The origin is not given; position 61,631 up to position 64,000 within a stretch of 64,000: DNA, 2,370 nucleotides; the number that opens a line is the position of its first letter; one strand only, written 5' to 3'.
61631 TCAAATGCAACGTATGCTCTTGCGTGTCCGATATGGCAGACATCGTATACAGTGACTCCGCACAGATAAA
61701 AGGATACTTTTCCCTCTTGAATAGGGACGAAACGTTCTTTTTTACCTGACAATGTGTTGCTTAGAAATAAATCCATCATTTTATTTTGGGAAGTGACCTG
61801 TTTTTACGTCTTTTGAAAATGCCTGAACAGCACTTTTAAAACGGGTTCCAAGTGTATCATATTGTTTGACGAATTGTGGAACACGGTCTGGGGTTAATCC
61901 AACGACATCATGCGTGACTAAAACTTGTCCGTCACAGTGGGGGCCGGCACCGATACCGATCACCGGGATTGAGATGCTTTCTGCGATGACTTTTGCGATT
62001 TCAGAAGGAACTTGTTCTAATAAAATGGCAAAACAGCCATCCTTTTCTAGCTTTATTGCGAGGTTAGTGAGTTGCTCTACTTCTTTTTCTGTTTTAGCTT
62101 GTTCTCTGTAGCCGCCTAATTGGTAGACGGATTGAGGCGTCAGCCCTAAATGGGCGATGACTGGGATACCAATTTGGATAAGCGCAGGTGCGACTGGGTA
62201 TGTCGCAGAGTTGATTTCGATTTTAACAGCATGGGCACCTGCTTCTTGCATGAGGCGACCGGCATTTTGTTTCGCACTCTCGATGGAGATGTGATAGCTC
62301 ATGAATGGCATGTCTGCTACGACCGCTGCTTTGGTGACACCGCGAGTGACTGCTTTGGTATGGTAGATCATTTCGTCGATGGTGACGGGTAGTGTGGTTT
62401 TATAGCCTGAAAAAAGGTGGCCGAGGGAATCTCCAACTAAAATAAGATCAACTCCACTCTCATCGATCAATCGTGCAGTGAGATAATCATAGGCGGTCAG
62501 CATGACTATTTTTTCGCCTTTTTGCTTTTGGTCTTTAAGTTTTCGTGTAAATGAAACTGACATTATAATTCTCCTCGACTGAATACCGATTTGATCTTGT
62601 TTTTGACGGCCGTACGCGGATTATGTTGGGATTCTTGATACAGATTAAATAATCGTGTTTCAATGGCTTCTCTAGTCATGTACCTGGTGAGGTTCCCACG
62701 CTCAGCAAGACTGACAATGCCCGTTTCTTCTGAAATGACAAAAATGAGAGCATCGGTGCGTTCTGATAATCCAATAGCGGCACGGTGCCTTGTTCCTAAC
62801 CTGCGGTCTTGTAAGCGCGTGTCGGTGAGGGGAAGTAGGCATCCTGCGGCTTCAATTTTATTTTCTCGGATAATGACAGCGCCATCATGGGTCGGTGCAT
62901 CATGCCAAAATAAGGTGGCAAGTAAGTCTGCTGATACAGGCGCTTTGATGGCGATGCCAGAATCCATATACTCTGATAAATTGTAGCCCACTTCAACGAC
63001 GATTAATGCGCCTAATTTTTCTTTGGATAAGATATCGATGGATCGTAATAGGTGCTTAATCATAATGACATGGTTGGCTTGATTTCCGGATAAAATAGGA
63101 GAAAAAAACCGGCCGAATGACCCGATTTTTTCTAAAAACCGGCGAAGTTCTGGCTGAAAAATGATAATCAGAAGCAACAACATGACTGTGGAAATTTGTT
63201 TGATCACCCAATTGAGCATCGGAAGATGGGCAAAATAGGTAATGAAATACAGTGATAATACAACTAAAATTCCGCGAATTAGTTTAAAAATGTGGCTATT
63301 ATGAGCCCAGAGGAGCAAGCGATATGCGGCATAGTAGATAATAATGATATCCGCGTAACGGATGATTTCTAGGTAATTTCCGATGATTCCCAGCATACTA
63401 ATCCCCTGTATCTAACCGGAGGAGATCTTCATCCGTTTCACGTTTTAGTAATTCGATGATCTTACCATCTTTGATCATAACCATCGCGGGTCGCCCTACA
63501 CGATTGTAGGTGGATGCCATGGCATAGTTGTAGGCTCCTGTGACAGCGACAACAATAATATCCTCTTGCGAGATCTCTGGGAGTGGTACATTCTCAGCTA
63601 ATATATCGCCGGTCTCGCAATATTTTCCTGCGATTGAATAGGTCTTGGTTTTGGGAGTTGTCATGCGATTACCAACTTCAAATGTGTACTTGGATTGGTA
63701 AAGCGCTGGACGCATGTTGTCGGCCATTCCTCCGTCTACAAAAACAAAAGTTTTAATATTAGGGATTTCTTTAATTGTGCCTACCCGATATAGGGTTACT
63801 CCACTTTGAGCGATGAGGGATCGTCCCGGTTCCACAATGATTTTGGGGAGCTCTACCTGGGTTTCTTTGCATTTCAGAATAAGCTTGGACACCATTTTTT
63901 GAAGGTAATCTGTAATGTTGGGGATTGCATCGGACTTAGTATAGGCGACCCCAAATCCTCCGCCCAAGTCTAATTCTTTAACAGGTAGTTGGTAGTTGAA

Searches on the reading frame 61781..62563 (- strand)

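Call 70: search_protein_families(library=pfam, proteins=[window:61781-62563:-], max_evalue=0.00001)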
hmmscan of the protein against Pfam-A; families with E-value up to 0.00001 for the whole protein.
window:61781-62563:- (260 aa): 1 family
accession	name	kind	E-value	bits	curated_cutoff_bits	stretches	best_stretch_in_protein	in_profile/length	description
PF02548.21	Pantoate_transf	-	8.4e-108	360.1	28.7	1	6-260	4-258/259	Ketopantoate hydroxymethyltransferase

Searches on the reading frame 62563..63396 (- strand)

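Call 70: search_protein_families(library=pfam, proteins=[window:62563-63396:-], max_evalue=0.00001)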
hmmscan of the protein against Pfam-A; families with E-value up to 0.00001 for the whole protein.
window:62563-63396:- (277 aa): 1 family
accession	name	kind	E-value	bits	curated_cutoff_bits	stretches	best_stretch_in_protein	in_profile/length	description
PF02457.21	DAC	-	5.9e-39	132.8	27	1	119-235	3-118/119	DisA bacterial checkpoint controller nucleotide-binding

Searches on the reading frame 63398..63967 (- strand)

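Call 70: search_protein_families(library=pfam, proteins=[window:63398-63967:-], max_evalue=0.00001)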
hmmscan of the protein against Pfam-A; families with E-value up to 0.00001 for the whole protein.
window:63398-63967:- (189 aa): 1 family
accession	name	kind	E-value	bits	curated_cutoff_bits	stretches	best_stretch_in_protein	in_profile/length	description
PF00278.28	Orn_DAP_Arg_deC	-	4.6e-19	68.9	23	1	54-144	6-95/95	Pyridoxal-dependent decarboxylase, C-terminal sheet domain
